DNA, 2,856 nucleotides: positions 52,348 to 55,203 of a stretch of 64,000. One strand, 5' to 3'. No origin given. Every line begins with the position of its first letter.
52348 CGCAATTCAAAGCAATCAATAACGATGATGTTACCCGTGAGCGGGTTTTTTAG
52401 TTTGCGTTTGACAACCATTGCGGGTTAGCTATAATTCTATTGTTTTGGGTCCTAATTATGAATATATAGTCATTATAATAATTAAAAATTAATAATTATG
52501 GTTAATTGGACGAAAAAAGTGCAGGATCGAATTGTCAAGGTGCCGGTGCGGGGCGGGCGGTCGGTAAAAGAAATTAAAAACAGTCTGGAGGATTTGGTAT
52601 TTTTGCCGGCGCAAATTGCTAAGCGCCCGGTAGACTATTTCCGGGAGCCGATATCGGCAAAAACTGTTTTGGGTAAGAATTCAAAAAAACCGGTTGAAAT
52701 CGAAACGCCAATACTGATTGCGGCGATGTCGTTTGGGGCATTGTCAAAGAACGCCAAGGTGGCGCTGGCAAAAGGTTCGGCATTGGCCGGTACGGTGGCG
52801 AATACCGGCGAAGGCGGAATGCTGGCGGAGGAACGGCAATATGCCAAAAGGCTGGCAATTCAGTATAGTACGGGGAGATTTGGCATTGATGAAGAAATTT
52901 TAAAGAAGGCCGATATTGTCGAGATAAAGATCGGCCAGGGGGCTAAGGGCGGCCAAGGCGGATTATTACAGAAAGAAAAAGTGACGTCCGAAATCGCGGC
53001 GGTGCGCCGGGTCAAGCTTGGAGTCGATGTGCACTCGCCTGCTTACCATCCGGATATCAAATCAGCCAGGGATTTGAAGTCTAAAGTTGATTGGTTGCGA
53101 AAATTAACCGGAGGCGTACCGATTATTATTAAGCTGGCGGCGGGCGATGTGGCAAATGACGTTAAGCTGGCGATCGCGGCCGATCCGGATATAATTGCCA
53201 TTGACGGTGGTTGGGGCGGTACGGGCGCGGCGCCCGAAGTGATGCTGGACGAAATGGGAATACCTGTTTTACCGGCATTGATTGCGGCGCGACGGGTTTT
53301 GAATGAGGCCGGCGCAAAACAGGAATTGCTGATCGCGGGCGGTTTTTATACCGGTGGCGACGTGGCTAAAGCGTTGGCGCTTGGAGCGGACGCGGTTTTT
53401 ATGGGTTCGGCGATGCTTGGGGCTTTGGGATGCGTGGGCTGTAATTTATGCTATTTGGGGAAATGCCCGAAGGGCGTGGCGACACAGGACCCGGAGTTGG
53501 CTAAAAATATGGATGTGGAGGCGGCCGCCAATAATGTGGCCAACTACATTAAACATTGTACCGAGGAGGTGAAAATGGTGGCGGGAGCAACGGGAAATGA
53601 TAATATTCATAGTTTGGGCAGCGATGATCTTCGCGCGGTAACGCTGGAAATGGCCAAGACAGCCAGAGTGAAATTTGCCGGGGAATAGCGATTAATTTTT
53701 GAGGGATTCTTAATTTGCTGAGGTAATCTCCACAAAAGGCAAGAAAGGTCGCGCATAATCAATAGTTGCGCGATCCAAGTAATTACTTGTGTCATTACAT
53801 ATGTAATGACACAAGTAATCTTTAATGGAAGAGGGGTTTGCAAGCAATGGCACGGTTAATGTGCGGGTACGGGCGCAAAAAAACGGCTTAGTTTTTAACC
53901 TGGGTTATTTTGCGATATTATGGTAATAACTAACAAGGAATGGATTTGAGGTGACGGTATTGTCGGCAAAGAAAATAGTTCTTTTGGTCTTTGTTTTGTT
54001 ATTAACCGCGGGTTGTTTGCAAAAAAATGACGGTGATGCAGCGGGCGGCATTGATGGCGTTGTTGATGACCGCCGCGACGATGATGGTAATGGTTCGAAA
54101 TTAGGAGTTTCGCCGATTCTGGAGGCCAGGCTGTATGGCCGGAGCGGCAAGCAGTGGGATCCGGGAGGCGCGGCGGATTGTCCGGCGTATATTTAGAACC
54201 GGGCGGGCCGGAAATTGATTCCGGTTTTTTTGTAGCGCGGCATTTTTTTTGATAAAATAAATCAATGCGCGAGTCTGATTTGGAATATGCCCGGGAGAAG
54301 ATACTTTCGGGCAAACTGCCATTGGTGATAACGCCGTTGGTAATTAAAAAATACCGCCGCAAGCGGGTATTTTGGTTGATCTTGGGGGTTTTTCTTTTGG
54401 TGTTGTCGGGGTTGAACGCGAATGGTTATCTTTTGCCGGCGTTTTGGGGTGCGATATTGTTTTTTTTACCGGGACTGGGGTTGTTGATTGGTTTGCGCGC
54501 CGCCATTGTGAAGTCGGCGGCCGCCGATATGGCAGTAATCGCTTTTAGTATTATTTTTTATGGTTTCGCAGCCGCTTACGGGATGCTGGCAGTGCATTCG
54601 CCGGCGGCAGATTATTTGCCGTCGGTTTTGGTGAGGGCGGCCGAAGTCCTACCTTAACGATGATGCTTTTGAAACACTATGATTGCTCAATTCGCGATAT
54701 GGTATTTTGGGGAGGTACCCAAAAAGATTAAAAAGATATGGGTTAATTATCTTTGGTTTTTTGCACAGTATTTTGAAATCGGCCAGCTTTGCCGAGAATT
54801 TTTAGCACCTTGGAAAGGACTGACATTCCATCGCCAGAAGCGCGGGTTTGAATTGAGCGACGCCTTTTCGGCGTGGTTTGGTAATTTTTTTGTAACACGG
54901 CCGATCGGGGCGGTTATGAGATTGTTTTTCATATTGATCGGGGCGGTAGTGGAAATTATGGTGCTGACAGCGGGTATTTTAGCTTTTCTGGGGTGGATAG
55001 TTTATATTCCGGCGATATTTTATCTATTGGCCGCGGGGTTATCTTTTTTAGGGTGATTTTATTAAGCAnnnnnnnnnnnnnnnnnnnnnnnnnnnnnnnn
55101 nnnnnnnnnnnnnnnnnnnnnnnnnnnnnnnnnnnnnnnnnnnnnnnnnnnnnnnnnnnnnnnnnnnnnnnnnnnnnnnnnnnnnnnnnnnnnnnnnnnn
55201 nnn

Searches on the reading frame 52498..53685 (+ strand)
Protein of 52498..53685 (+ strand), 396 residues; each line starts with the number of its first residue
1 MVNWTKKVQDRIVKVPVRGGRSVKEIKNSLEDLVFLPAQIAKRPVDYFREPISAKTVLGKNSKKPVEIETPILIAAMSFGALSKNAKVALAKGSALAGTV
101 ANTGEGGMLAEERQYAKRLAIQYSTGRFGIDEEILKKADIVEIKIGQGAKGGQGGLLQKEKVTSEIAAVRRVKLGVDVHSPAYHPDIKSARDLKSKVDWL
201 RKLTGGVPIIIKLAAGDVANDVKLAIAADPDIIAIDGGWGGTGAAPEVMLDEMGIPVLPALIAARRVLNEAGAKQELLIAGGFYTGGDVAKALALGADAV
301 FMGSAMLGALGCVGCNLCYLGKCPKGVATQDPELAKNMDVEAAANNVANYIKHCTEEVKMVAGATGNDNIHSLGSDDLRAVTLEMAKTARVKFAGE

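Call 24: search_protein_families(library=pfam, proteins=[window:52498-53685:+], max_evalue=0.01)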
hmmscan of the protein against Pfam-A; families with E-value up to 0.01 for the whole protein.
window:52498-53685:+ (396 aa): 4 families
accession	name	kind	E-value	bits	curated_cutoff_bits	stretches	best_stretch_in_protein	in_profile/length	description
PF01645.23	Glu_synthase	-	2.9e-111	372.6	20.4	1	10-367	8-368/369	Conserved region in glutamate synthase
PF01070.24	FMN_dh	-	9.7e-09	35.1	24.9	1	196-314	209-313/350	FMN-dependent dehydrogenase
PF00478.31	IMPDH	-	5.3e-07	29.4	25.6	1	196-322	132-255/345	IMP dehydrogenase / GMP reductase domain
PF03060.21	NMO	-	0.0049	16.7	28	0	200-309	130-228/331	Nitronate monooxygenase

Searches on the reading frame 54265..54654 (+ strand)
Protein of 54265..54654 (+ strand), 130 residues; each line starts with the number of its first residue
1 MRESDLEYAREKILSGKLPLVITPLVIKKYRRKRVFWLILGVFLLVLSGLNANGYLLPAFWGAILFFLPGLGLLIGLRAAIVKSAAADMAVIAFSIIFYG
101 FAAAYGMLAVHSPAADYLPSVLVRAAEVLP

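Call 24: search_protein_families(library=pfam, proteins=[window:54265-54654:+], max_evalue=0.01)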
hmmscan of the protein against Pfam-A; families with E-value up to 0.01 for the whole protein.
window:54265-54654:+ (130 aa): 0 families

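Call 54: search_protein_families(library=ncbifam, proteins=[window:54265-54654:+], max_evalue=1)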
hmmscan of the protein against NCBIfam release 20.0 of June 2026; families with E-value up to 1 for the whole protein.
window:54265-54654:+ (130 aa): 1 family
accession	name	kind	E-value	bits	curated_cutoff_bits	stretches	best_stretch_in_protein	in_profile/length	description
NF007886.0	PRK10591.1-5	equivalog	0.72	9.9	164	0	37-88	14-70/104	hypothetical protein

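Call 71: search_protein_families(library=padloc, proteins=[window:54265-54654:+], max_evalue=0.001)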
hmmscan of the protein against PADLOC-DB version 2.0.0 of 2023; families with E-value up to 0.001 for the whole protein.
window:54265-54654:+ (130 aa): 0 families

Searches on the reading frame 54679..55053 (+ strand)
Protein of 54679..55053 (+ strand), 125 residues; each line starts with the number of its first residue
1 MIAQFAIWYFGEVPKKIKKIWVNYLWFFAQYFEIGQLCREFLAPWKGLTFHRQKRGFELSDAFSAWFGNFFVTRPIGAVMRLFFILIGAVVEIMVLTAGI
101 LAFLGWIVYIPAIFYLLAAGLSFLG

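Call 20: find_homologous_proteins(query=window:54679-55053:+, max_evalue=0.001)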
Query window:54679-55053:+ (125 aa): 18 proteins with E <= 0.001 among 273 candidates.
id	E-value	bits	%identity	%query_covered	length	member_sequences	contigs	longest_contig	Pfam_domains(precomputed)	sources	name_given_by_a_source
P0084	4.5e-76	271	100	100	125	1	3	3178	-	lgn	-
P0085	1.8e-64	234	86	100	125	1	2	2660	-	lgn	-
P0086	1.1e-53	199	74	92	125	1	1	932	-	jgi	jgi:hypothetical protein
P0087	1.0e-50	189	73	99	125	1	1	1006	-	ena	-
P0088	4.9e-50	187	68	99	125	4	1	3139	-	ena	-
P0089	1.1e-45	173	66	99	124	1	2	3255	-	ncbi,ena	-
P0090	1.4e-45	173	64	99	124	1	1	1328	-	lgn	-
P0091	4.0e-42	161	64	98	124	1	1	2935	-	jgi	jgi:hypothetical protein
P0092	8.8e-41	157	59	99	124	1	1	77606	-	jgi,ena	-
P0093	1.5e-40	156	60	99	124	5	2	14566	-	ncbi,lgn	ncbi:MAG: hypothetical protein WA093_05265 [Minisyncoccales bacterium]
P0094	1.2e-38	150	60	99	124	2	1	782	-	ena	-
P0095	2.7e-38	149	60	99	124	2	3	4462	-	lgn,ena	-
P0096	2.0e-34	136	56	98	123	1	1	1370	-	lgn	-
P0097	2.2e-34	136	56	100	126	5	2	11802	-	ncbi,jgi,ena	-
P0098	2.4e-34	136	57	94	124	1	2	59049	-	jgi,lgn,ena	-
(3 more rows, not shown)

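Call 24: search_protein_families(library=pfam, proteins=[window:54679-55053:+], max_evalue=0.01)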
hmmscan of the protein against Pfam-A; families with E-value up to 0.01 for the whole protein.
window:54679-55053:+ (125 aa): 0 families

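Call 54: search_protein_families(library=ncbifam, proteins=[window:54679-55053:+], max_evalue=1)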
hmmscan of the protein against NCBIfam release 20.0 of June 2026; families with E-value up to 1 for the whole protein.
window:54679-55053:+ (125 aa): 0 families
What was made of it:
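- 54679..55056 (+): Small integral membrane partner protein (125 aa). It has a conserved N-terminal W/F-rich region (W8, F27, P44-W45, N69, G77, R81), two C-terminal TM helices, and a near-invariant Glu92 inside the membrane segment. Its stop codon lies 12 nt before the ATPase start codon. It has no Pfam or NCBIfam match (calls 24, 54).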

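Call 69: predict_structure(alignment_id=A2)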
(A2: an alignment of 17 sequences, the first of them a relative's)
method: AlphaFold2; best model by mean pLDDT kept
length: 125 residues; sequences in the alignment: 17
mean_pLDDT: 73.8   pTM: 0.31
mean pLDDT of the five models: 73.8, 71.0, 63.9, 63.3, 60.4
residues with pLDDT >= 90: 21; 70-90: 61; 50-70: 30; < 50: 13
segments of 3 or more residues with pLDDT < 50: 46-57
pLDDT, mean of each block of 10 residues (from residue 1): 78 80 76 67 51 46 54 70 90 92 85 90 86
secondary structure, 60 per line:
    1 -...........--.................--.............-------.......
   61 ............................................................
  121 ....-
elements in order: H2-12 H15-31 H34-46 H54-124
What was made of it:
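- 54679..55056 (+): The AF2 model is all-helical but of low confidence (pTM 0.31, call 69).
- Tried and rejected: With the shallow alignment A2 the model was poor (pTM 0.31, call 69), so I ran no fold search on it.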

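Call 71: search_protein_families(library=padloc, proteins=[window:54679-55053:+], max_evalue=0.001)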
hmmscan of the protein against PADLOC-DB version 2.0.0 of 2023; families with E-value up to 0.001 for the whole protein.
window:54679-55053:+ (125 aa): 0 families
